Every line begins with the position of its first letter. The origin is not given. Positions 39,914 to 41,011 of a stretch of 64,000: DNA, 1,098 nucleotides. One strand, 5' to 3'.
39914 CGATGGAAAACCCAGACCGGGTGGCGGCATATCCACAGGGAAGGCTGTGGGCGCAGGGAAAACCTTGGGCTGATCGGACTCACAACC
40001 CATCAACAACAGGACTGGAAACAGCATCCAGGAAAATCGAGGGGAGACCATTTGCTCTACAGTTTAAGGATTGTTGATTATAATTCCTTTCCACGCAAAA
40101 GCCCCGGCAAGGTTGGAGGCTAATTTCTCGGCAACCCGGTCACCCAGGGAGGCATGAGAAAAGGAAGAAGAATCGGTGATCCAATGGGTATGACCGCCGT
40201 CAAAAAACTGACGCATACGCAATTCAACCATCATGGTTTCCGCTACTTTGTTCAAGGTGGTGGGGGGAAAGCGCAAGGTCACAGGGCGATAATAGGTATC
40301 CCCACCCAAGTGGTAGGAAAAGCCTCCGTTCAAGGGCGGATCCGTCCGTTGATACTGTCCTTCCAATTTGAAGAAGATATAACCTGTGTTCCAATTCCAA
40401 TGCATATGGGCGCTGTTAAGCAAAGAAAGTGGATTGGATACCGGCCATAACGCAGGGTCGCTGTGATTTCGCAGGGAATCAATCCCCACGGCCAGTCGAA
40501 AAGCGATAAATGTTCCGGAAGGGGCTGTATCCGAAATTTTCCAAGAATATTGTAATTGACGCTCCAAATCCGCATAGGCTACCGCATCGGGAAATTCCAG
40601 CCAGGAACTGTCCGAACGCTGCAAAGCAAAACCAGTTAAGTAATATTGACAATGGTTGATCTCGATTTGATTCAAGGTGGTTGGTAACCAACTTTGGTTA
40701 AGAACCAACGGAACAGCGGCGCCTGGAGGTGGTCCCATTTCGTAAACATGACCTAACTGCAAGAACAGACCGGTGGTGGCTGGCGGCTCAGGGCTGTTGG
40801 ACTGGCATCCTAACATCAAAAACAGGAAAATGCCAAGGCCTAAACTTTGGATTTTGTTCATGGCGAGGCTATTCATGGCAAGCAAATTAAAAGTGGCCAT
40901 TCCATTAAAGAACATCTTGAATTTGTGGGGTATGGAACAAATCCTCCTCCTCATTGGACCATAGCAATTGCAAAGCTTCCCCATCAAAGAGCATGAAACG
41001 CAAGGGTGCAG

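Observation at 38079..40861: Three-gene operon: W-rich lipoprotein (MbnP-like) plus two tandem paralogous MauG/MbnH-type di-haem peroxidases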

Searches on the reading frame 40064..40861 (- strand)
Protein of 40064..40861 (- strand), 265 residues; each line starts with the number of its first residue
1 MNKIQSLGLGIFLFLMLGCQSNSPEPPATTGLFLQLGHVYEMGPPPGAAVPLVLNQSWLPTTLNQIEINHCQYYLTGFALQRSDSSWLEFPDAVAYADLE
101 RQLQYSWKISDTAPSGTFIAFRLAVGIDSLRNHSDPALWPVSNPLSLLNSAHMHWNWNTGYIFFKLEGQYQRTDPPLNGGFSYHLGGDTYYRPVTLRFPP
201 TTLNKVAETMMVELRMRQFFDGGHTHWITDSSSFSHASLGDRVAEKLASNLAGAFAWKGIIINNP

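Call 3: search_protein_families(library=pfam, proteins=[window:40064-40861:-], max_evalue=0.01)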
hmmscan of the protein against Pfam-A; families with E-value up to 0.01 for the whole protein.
window:40064-40861:- (265 aa): 1 family
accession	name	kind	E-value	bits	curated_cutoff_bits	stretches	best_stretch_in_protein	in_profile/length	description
PF20243.3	MbnP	-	9.2e-27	94.6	27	1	51-221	16-177/189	MbnP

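Call 4: search_protein_families(library=ncbifam, proteins=[window:40064-40861:-], max_evalue=0.01)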
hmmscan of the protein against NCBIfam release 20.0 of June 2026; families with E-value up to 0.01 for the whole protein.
window:40064-40861:- (265 aa): 1 family
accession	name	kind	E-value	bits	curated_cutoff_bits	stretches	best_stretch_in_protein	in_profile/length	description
TIGR04052.2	MbnP_like_WxW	equivalog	5.2e-09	35.8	140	1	105-187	87-162/257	MbnP family copper-binding protein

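Call 7: search_solved_structures(query=window:40064-40861:-, max_evalue=1, show_alignments=2)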
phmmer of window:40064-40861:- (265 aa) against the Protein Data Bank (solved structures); distinct sequences matched with E-value up to 1: 1.
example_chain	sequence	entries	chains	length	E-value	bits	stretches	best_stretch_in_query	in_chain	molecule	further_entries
2n56_A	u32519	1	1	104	0.95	12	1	61-104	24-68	Obscurin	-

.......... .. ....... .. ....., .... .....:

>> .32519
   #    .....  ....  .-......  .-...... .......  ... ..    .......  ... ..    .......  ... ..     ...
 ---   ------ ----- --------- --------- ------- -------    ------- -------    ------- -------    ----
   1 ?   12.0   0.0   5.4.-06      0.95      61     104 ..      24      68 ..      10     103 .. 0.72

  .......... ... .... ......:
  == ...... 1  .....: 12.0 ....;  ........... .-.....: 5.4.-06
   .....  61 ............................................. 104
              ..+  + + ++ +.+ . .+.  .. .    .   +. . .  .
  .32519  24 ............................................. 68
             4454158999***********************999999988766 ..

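Call 11: find_homologous_proteins(query=window:40064-40861:-, max_evalue=0.001)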
Query window:40064-40861:- (265 aa): 17 proteins with E <= 0.001 among 912 candidates.
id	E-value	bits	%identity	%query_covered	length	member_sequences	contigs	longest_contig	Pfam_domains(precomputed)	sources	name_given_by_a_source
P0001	2.8e-175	599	97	100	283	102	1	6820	PF20243.4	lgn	-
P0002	3.6e-151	520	83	99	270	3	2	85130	PF20243.4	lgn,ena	-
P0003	1.7e-144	498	82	95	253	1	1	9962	PF20243.4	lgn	-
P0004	6.3e-142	490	79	97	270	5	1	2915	PF20243.4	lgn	-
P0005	4.0e-139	481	76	99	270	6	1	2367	PF20243.4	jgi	jgi:hypothetical protein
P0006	4.3e-139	481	77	97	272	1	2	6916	PF20243.4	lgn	-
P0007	6.0e-137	474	78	96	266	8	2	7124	PF20243.4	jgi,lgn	-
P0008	3.7e-109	382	67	96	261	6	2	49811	PF20243.4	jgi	-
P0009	3.9e-105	369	66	91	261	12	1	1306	PF20243.4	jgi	jgi:hypothetical protein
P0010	2.7e-99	350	61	96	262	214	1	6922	PF20243.4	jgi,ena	-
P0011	1.0e-98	348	59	96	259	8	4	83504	PF20243.4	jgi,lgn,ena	-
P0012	1.5e-90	321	66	79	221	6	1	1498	PF20243.4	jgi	-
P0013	2.5e-20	91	31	89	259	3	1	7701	PF20243.4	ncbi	-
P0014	8.3e-17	79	30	91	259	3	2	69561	PF20243.4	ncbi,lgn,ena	-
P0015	2.0e-15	75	30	84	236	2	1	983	PF20243.4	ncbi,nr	ncbi:MAG: hypothetical protein NZ516_13060, partial [Raineya sp.]|nr:hypothetical protein [Raineya s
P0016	1.6e-13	69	35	66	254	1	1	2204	PF20243.4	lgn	-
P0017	9.2e-6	43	27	75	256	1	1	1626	PF20243.4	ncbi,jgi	jgi:hypothetical protein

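Call 13: find_encoding_contigs(protein=P0002, flank=8000, max_places=3)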
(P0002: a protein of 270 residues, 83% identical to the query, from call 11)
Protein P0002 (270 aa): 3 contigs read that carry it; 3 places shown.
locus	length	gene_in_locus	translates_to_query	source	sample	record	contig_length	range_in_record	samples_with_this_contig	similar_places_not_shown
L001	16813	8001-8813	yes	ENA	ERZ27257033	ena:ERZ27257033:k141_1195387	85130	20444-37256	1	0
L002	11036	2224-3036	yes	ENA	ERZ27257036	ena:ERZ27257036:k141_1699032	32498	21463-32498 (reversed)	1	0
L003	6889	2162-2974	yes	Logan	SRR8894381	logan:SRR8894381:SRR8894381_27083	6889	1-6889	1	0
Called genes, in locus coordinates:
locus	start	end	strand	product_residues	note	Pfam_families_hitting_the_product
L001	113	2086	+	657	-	PF13585:CHU_C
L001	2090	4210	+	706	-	PF13585:CHU_C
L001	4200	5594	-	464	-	PF00072:Response_reg, PF00158:Sigma54_activat, PF14532:Sigma54_activ_2, PF25601:AAA_lid_14, PF02954:HTH_8 (weak)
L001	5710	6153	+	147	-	-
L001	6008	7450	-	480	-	PF02878:PGM_PMM_I, PF02879:PGM_PMM_II, PF02880:PGM_PMM_III, PF00408:PGM_PMM_IV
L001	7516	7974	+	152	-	-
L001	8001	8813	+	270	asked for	PF20243:MbnP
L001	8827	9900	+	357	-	PF03150:CCP_MauG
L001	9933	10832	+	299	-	PF03150:CCP_MauG, PF21419:RoxA-like_Cyt-c (weak)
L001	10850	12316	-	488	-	PF00089:Trypsin, PF13365:Trypsin_2, PF00595:PDZ, PF13180:PDZ_2, PF14685:PDZ_Tricorn (faint), PF17820:PDZ_6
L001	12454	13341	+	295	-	PF01678:DAP_epimerase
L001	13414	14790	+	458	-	PF02878:PGM_PMM_I, PF02879:PGM_PMM_II, PF02880:PGM_PMM_III, PF00408:PGM_PMM_IV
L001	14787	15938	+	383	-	PF00266:Aminotran_5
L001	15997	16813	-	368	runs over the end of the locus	-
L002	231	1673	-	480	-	PF02878:PGM_PMM_I, PF02879:PGM_PMM_II, PF02880:PGM_PMM_III, PF00408:PGM_PMM_IV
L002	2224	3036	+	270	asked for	PF20243:MbnP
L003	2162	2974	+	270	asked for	PF20243:MbnP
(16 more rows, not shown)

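Call 14: find_encoding_contigs(protein=P0011, flank=8000, max_places=3)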
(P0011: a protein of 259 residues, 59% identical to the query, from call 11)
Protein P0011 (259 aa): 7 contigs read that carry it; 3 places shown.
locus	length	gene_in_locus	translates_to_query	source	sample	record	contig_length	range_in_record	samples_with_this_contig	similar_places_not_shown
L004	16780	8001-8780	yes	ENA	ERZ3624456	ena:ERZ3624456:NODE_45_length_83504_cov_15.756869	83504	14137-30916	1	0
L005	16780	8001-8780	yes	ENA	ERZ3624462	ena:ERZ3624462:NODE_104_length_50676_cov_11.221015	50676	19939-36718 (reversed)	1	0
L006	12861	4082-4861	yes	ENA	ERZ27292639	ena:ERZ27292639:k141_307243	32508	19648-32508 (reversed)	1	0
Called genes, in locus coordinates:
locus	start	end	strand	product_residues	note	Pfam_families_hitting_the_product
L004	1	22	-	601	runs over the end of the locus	PF00009:GTP_EFTU, PF22042:EF-G_D2 (weak), PF03144:GTP_EFTU_D2, PF14492:EFG_III (weak), PF00679:EFG_C, PF06421:LepA_C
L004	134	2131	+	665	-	PF13585:CHU_C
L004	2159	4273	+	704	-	PF13585:CHU_C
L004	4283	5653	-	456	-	PF00072:Response_reg, PF00158:Sigma54_activat, PF14532:Sigma54_activ_2, PF25601:AAA_lid_14, PF02954:HTH_8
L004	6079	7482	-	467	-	PF02878:PGM_PMM_I, PF02879:PGM_PMM_II, PF02880:PGM_PMM_III, PF00408:PGM_PMM_IV (weak)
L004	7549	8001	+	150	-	-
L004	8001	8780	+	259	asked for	PF20243:MbnP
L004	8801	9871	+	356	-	PF03150:CCP_MauG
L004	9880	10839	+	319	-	PF03150:CCP_MauG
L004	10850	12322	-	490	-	PF00089:Trypsin, PF13365:Trypsin_2, PF00595:PDZ, PF13180:PDZ_2, PF17820:PDZ_6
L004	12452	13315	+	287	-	PF01678:DAP_epimerase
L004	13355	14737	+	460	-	PF02878:PGM_PMM_I, PF02879:PGM_PMM_II, PF02880:PGM_PMM_III, PF00408:PGM_PMM_IV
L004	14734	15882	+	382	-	PF00266:Aminotran_5, PF01212:Beta_elim_lyase (weak)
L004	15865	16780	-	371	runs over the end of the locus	-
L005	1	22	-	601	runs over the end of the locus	PF00009:GTP_EFTU, PF22042:EF-G_D2 (weak), PF03144:GTP_EFTU_D2, PF14492:EFG_III (weak), PF00679:EFG_C, PF06421:LepA_C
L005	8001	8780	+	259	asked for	PF20243:MbnP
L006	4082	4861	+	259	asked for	PF20243:MbnP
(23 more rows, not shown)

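Call 15: find_encoding_contigs(protein=P0014, flank=8000, max_places=3)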
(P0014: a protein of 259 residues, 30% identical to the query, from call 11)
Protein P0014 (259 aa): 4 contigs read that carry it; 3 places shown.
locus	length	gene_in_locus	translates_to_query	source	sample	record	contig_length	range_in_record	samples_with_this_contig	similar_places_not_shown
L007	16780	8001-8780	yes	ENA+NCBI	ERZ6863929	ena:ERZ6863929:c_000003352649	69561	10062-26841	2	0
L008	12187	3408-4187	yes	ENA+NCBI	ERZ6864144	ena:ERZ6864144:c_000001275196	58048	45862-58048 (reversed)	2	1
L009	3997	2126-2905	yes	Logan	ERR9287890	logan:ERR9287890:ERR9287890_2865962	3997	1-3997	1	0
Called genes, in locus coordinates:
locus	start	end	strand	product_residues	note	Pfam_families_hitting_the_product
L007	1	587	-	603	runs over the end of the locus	PF02771:Acyl-CoA_dh_N, PF02770:Acyl-CoA_dh_M, PF00441:Acyl-CoA_dh_1, PF22924:ACOX_C_alpha1, PF08028:Acyl-CoA_dh_2, PF21263:Acyl-CoA-dh_C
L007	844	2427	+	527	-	-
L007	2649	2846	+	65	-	-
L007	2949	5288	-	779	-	PF18962:Por_Secre_tail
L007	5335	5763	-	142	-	-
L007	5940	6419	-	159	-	PF22381:Staph_reg_Sar_Rot (weak), PF12802:MarR_2, PF13463:HTH_27 (weak), PF01047:MarR, PF08279:HTH_11 (weak)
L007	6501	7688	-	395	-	PF00691:OmpA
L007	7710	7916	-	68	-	-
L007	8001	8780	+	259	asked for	PF20243:MbnP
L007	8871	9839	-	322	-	PF11276:DUF3078, PF04338:DUF481 (faint)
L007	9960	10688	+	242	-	PF02405:MlaE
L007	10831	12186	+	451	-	PF02163:Peptidase_M50, PF21558:Pept_S41_N_bact (faint), PF00595:PDZ, PF13180:PDZ_2, PF17820:PDZ_6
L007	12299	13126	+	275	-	PF13568:OMP_b-brl_2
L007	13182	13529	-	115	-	PF11009:BrxC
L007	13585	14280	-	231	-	PF00590:TP_methylase (weak)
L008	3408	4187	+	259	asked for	PF20243:MbnP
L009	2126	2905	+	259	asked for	PF20243:MbnP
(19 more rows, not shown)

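Call 30: search_solved_structures(query=A1, max_evalue=1, show_alignments=2)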
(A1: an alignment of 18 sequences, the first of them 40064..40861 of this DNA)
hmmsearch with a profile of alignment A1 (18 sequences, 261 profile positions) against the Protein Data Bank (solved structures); distinct sequences matched with E-value up to 1: 1.
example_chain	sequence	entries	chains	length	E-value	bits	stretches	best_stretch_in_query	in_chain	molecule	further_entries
7l6g_A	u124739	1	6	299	0.0027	20.2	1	100-163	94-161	Metallo-mystery pair system four-Cys motif protein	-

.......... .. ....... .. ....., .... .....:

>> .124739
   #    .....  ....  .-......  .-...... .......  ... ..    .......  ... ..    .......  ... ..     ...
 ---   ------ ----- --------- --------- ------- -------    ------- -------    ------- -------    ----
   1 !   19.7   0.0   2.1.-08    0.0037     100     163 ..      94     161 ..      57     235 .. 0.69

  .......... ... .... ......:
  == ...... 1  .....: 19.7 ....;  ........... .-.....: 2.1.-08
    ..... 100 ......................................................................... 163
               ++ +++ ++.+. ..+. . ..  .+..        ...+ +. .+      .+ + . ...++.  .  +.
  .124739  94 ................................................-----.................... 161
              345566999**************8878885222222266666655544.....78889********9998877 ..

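Call 31: find_related_loci(query=A1, collection=genome_contigs, flank=7000)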
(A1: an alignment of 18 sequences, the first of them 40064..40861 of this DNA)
Query A1 (265 aa) in genome_contigs; peptide patterns used: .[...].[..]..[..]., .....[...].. (x = any residue, [..] = any of these).
599 stretches matched a pattern (row limit reached: there are more); 550 encode a relative of the query (tblastn E <= 1e-3); the best 80 are kept; 80 distinct loci.
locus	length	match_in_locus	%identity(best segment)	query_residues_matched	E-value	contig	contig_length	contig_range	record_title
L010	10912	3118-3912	93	1-265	8e-171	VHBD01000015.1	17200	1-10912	MAG: Sphingomonadales bacterium isolate K_Offshore_surface_m2_088 K_Offshore_surface_m2_088_Ga0194130_10004674, whole ge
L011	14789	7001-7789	83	3-265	1e-151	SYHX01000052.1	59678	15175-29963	MAG: Bacteroidota bacterium isolate F1-60-MAGs141 F1-60__c442335, whole genome shotgun sequence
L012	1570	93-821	82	16-260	3e-148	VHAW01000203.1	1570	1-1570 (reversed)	MAG: Sphingomonadales bacterium isolate M_DeepCast_50m_m2_146 M_DeepCast_50m_m2_146_Ga0194121_10123987, whole genome sho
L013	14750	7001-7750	63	6-260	2e-102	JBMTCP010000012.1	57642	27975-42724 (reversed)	MAG: Bacteroidia bacterium isolate LKB_V4_S16_100percent_par_LKB_V4_S16_metabat.133 NODE_218_length_57642_cov_8.335492,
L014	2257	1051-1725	71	30-261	1e-106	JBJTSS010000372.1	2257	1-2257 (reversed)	MAG: Bacteroidota bacterium isolate samp_4447_concoct_1068 samp_4447_1421573, whole genome shotgun sequence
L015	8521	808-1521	64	19-261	2e-97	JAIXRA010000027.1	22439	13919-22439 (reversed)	MAG: Bacteroidetes bacterium isolate C4_MAG_00048 pond_C4_MAG_00048_000000000030, whole genome shotgun sequence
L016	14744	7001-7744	62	12-261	2e-97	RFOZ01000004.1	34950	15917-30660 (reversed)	MAG: Cytophagia bacterium isolate WB4_3_0762 contig_100_3, whole genome shotgun sequence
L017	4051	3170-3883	64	19-261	1e-97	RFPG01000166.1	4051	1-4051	MAG: Sphingobacteriia bacterium isolate WB4_1_1374 contig_100_165, whole genome shotgun sequence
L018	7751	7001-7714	64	19-261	1e-96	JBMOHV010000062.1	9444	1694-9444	MAG: Bacteroidia bacterium isolate Deming_bin.373 contig22753, whole genome shotgun sequence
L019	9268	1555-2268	64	19-261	5e-97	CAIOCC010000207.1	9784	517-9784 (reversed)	MAG: uncultured Bacteroidetes bacterium isolate Erken-D2_bin-0845 genome assembly, contig: bin-0845:207/253, whole genom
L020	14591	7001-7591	36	54-253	2e-39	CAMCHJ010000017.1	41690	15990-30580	MAG: Chitinophaga pinensis isolate MiH-16apr19-169 genome assembly, contig: MiH-16apr19-C1374, whole genome shotgun sequ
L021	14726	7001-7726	34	32-257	1e-37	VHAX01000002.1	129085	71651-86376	MAG: Sphingomonadales bacterium isolate M_DeepCast_50m_m2_245 M_DeepCast_50m_m2_245_Ga0194121_10000113, whole genome sho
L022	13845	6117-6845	35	12-257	1e-37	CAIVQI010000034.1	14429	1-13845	MAG: uncultured Bacteroidetes bacterium isolate LaPlata_bin-2831 genome assembly, contig: bin-2831:034/395, whole genome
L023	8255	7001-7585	37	61-257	7e-34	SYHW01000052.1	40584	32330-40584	MAG: Bacteroidota bacterium isolate F1-60-MAGs140 F1-60__c527502, whole genome shotgun sequence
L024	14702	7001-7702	31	15-249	1e-26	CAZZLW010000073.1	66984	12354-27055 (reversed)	MAG TPA_asm: uncultured Cytophagales bacterium isolate binchicken_co23_212 genome assembly, contig: k141_79715, whole ge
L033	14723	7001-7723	26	7-255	2e-18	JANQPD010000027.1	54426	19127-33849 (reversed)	MAG: Owenweeksia sp. isolate IP29b_bin.152 k99_1810714, whole genome shotgun sequence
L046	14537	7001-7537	28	1-187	5e-17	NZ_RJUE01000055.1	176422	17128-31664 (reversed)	Lacihabitans sp. CCS-44 jcf7180000015380, whole genome shotgun sequence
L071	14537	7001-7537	28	1-187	4e-16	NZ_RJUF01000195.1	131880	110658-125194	Lacihabitans soyangensis strain KCTC23259 jcf7180000036469, whole genome shotgun sequence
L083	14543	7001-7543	27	54-222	1e-15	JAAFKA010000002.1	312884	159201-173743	MAG: Cytophagales bacterium isolate bin6.concoct.b1b2b5.025 WN_Cytophagales_1_scaffold_2, whole genome shotgun sequence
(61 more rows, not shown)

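Call 58: predict_structure(alignment_id=A1)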
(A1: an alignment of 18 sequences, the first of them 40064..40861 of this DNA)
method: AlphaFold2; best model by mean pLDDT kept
length: 265 residues; sequences in the alignment: 18
mean_pLDDT: 71.1   pTM: 0.69
mean pLDDT of the five models: 71.1, 66.9, 66.4, 63.0, 62.6
residues with pLDDT >= 90: 64; 70-90: 95; 50-70: 49; < 50: 57
segments of 3 or more residues with pLDDT < 50: 19-26, 127-136, 143-161, 187-189, 229-233, 235-240
pLDDT, mean of each block of 10 residues (from residue 1): 65 60 52 91 76 87 82 85 95 80 77 94 66 43 43 33 72 76 60 87 91 88 53 43 66 88 55
secondary structure, 60 per line:
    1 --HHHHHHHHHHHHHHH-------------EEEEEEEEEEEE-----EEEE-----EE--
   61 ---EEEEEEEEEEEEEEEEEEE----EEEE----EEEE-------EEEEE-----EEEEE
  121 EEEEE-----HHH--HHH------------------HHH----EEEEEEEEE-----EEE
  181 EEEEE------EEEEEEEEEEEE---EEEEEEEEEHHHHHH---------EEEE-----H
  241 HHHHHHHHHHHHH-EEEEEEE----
elements in order: H3-17 E31-42 E48-51 E64-82 E87-90 E95-98 E106-110 E116-125 E164-172 E178-185 E192-203 E207-215 H216-221 E231-234 H240-253 E255-261

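Call 61: fold_search(model_id=the predicted structure, library=pdb)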
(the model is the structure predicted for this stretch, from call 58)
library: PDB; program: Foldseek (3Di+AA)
matches with E <= 10: 542; with E <= 0.001: 6
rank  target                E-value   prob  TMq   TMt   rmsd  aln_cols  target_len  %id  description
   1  7l6g_C                5.3e-06  1.00  0.47  0.44   7.3       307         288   16  MbnP from Methylosinus trichosporium (released 2021-05-26)
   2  7l6g_F                1.3e-05  1.00  0.42  0.39   6.7       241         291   16  MbnP from Methylosinus trichosporium (released 2021-05-26)
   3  7l6g_E                1.4e-05  1.00  0.42  0.39   6.7       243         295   16  MbnP from Methylosinus trichosporium (released 2021-05-26)
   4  7l6g_B                1.9e-05  1.00  0.43  0.40   6.6       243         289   17  MbnP from Methylosinus trichosporium (released 2021-05-26)
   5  7l6g_D                2.2e-05  1.00  0.44  0.42   6.4       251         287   18  MbnP from Methylosinus trichosporium (released 2021-05-26)
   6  7l6g_A                3.8e-05  1.00  0.48  0.44   7.3       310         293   17  MbnP from Methylosinus trichosporium (released 2021-05-26)
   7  8z6a_A                6.4e-02  0.02  0.09  0.04  19.0       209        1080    9  Cryo-EM structure of SARS-CoV-2 D614G S with three ACE2 receptors binding (RB3) in prefusion conformation (released 2025-02-05)
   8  7zdz_C                1.1e-01  0.05  0.09  0.08  22.6       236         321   10  Cryo-EM structure of the human inward-rectifier potassium 2.1 channel (Kir2.1) (released 2022-09-28)
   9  7p2p_B                1.2e-01  0.12  0.13  0.17  17.7       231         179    9  Human Signal Peptidase Complex Paralog A (SPC-A) (released 2021-10-06)
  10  7zdz_B                1.3e-01  0.06  0.11  0.10  22.9       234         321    8  Cryo-EM structure of the human inward-rectifier potassium 2.1 channel (Kir2.1) (released 2022-09-28)
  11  9mh8_A                1.5e-01  0.06  0.11  0.10  18.8       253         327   11  CryoEM structure of G protein-gated inwardly rectifying potassium channel GIRK2 R92F (State 2) (released 2025-12-10)
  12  6p64_D                1.6e-01  0.13  0.13  0.17  13.1       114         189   11  Alpha-beta TCR Binding to Neoantigen KQWLVWLFL Presented by HLA-A206 (released 2020-06-03)
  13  4a5w_A                1.6e-01  0.05  0.14  0.03  24.8       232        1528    9  Crystal structure of C5b6 (released 2012-03-14)
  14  9w76_A                1.9e-01  0.01  0.09  0.03  20.4       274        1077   10  sarbecovirus Rc-o319 S-trimer in a locked-2 conformation (released 2025-10-29)
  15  6jjp_F                2.0e-01  0.10  0.14  0.26  16.1       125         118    9  Crystal structure of Fab of a PD-1 monoclonal antibody MW11-h317 in complex with PD-1 (released 2019-10-30)
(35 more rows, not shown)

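Call 74: search_protein_families(library=pfam, alignment_id=A3, max_evalue=0.00001)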
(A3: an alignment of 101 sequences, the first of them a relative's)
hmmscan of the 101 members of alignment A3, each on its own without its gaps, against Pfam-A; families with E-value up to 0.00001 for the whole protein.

A. member 1, L024:5446-6639:- (397 aa): 1 family
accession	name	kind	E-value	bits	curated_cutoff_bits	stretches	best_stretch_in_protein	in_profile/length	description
PF00691.25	OmpA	-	8.8e-24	84.2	27.2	1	292-387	1-98/98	OmpA family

B. families by the number of members that match (of 101 scanned): 85 families (the first 25 are shown)
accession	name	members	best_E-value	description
PF13088.12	BNR_2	4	2.3e-11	BNR repeat-like domain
PF18962.6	Por_Secre_tail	4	6.3e-10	Secretion system C-terminal sorting domain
PF01557.24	FAA_hydrolase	3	4.1e-45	Fumarylacetoacetate (FAA) hydrolase C-terminal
PF02469.27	Fasciclin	3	6.1e-31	Fasciclin domain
PF07715.20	Plug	3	9.1e-21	TonB-dependent Receptor Plug Domain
PF13715.12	CarbopepD_reg_2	3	1.6e-18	CarboxypepD_reg-like domain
PF13620.12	CarboxypepD_reg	3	1.8e-11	Carboxypeptidase regulatory-like domain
PF00580.27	UvrD-helicase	2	8.7e-65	UvrD/REP helicase N-terminal domain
PF13361.12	UvrD_C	2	4.3e-34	UvrD-like helicase C-terminal domain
PF12705.13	PDDEXK_1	2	4.9e-25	PD-(D/E)XK nuclease superfamily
PF00691.25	OmpA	2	8.8e-24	OmpA family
PF13245.12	AAA_19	2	7.1e-17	AAA domain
PF18911.6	PKD_4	2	6.5e-15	PKD domain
PF01047.28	MarR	2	9.3e-13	MarR family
PF00801.26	PKD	2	3.3e-12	PKD domain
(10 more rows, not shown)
